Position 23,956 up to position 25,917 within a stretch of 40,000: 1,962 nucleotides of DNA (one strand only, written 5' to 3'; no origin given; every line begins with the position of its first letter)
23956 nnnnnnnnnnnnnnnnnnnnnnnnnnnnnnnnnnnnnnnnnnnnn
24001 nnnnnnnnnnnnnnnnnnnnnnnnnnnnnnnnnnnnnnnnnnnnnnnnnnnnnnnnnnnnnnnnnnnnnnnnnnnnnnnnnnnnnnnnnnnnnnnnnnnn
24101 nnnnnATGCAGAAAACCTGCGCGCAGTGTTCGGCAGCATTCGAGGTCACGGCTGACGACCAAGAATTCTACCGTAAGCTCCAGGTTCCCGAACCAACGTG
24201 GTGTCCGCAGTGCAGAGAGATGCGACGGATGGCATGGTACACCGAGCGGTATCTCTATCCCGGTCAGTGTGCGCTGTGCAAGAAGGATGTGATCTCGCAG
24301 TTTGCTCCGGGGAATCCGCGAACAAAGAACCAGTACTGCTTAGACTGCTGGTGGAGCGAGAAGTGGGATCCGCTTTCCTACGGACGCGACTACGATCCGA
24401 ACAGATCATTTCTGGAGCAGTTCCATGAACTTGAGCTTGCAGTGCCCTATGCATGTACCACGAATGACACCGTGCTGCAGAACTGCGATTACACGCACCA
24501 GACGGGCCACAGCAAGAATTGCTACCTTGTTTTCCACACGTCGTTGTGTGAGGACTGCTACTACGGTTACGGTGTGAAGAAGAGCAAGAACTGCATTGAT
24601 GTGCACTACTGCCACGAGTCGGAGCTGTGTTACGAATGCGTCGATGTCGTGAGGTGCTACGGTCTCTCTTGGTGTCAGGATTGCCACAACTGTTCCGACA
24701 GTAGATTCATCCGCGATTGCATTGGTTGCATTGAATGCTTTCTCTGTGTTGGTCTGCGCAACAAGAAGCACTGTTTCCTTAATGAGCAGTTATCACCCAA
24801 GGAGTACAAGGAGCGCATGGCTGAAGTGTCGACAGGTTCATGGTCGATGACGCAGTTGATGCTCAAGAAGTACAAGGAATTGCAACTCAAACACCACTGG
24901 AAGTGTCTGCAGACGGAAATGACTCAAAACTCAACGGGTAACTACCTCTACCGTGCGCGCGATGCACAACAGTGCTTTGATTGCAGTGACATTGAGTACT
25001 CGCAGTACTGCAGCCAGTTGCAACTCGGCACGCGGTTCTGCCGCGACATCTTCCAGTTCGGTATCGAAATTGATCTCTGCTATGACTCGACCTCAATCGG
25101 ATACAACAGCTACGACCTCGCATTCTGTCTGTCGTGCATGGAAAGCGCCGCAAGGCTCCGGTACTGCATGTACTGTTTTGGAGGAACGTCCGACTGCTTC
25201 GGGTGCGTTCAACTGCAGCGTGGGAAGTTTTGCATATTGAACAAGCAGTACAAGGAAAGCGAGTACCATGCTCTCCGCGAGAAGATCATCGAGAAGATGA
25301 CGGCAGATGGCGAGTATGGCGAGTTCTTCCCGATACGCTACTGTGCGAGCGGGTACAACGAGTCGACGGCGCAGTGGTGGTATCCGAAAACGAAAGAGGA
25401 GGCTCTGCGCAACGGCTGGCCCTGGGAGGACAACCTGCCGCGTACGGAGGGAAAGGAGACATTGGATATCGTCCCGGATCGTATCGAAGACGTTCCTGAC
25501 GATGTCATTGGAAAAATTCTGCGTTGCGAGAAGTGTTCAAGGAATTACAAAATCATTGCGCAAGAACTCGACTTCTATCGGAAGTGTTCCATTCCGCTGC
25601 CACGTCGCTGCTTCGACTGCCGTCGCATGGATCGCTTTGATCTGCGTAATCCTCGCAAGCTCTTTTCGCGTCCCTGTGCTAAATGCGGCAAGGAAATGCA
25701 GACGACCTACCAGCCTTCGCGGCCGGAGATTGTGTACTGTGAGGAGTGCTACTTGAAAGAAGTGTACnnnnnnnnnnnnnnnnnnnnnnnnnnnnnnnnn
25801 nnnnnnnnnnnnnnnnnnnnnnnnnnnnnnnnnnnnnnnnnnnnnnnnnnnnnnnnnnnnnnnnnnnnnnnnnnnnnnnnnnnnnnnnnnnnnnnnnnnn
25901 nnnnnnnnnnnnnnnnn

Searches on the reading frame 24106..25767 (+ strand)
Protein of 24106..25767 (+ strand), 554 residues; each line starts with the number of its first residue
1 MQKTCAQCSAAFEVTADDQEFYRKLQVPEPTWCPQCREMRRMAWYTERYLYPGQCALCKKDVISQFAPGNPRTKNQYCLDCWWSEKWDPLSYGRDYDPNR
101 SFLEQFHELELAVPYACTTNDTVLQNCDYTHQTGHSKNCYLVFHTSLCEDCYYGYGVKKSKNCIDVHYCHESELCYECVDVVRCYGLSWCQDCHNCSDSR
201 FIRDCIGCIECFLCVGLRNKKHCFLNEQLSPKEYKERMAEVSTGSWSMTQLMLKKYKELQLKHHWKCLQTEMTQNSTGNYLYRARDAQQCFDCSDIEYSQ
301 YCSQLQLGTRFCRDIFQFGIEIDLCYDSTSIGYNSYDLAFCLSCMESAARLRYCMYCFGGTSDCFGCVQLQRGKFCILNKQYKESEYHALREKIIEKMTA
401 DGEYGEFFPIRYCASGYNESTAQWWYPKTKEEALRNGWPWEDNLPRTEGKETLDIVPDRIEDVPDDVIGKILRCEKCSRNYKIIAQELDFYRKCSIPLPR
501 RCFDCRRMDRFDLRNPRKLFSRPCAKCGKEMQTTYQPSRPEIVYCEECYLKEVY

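Call 8: search_protein_families(library=ncbifam, proteins=[window:24106-25767:+], max_evalue=1)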
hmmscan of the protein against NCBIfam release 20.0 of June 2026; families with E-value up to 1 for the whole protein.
window:24106-25767:+ (554 aa): 3 families
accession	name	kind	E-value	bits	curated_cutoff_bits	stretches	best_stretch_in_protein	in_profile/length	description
TIGR04272.1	cxxc_cxxc_Mbark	domain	3.5e-05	23.4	36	1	517-551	1-35/37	CxxC-x17-CxxC domain-containing protein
NF041070.1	carrier_LysW_Arch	domain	0.39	10.8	75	1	462-486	13-38/57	alpha-aminoadipate/glutamate carrier protein LysW/ArgW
TIGR02200.1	GlrX_actino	hypoth_equivalog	0.77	10.2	89.5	0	25-41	2-18/77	mycoredoxin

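Call 59: search_protein_families(library=padloc, proteins=[window:24106-25767:+], max_evalue=0.1)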
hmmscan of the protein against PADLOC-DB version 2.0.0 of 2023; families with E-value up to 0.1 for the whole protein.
window:24106-25767:+ (554 aa): 0 families

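Call 60: search_protein_families(library=phrogs, proteins=[window:24106-25767:+], max_evalue=0.1)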
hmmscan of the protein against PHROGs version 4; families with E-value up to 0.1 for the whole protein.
window:24106-25767:+ (554 aa): 2 families
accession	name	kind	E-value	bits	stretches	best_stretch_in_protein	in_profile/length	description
phrog_15341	-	unknown function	2.4e-06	28.1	1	126-225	44-141/276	-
phrog_13972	-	DNA, RNA and nucleotide metabolism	0.079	14.2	0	2-38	11-47/75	DNA ligase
